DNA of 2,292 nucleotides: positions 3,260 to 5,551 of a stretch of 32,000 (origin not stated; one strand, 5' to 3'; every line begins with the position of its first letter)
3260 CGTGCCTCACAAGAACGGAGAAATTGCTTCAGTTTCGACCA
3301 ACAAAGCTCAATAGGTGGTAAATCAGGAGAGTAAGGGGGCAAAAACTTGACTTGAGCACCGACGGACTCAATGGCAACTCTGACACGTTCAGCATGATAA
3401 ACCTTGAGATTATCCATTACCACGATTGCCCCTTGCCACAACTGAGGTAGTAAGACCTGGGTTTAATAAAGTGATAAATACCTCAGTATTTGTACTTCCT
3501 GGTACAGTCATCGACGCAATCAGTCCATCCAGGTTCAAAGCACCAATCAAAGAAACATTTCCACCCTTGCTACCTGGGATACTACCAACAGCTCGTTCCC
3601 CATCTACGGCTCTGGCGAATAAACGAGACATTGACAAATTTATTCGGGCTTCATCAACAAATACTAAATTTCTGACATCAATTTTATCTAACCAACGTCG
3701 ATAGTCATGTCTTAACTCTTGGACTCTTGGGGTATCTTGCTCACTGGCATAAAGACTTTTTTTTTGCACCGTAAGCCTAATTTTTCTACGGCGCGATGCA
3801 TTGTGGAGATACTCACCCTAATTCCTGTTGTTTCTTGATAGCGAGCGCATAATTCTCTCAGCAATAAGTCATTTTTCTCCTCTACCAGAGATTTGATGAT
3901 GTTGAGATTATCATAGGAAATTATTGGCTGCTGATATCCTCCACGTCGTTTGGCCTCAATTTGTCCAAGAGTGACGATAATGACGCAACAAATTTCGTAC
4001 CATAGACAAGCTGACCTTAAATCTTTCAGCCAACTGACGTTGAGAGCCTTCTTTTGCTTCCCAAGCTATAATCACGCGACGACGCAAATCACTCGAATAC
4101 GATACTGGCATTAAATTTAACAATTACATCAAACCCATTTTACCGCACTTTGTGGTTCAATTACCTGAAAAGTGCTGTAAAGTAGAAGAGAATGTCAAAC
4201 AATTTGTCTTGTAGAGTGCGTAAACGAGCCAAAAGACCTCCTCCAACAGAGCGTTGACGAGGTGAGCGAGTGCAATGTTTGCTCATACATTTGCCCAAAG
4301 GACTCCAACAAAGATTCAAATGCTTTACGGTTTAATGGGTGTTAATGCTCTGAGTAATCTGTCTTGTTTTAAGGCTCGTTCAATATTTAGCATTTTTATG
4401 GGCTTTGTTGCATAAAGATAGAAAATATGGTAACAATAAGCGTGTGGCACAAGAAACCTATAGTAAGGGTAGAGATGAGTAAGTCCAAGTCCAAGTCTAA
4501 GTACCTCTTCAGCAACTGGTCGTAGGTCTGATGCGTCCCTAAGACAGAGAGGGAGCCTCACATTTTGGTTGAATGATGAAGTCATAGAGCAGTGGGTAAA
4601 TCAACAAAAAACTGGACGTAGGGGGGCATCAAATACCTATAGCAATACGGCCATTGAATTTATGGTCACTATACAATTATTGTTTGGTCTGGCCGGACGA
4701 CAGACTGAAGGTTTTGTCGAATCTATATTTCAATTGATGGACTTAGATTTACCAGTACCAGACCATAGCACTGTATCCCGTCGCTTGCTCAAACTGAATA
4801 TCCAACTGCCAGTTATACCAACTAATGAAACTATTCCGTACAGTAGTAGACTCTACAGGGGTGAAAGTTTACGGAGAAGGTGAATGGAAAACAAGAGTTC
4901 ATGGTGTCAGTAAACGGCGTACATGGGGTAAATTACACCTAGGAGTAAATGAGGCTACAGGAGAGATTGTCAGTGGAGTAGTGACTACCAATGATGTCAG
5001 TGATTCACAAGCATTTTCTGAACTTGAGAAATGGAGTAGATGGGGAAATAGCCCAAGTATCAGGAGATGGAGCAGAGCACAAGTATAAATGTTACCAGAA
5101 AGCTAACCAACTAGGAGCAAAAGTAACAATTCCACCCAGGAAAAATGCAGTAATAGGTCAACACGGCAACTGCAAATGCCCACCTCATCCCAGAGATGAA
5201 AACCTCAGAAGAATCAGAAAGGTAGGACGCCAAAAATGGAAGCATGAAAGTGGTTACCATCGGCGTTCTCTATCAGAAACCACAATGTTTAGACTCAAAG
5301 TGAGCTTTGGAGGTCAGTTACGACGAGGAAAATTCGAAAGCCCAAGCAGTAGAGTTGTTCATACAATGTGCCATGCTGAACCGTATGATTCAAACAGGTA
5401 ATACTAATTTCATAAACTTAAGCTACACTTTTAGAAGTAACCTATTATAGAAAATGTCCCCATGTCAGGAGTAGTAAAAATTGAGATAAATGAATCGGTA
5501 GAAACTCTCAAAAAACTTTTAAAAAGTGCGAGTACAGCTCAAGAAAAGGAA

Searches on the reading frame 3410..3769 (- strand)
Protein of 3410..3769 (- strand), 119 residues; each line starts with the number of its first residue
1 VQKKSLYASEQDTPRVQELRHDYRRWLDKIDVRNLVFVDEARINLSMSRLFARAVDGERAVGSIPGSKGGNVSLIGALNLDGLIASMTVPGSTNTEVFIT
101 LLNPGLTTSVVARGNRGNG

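Call 39: search_protein_families(library=pfam, proteins=[window:3410-3769:-], max_evalue=0.01)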
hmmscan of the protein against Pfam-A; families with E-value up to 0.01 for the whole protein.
window:3410-3769:- (119 aa): 1 family
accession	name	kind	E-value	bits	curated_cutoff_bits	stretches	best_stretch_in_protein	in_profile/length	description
PF13358.12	DDE_3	-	1.2e-08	35.3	28.6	1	35-103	2-69/146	DDE superfamily endonuclease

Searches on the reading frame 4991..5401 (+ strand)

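Call 39: search_protein_families(library=pfam, proteins=[window:4991-5401:+], max_evalue=0.01)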
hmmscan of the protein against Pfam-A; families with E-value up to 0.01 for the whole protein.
window:4991-5401:+ (136 aa): 1 family
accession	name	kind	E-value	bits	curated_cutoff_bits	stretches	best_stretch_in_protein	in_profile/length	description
PF01609.27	DDE_Tnp_1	-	1.4e-05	25.4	23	1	19-114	76-182/200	Transposase DDE domain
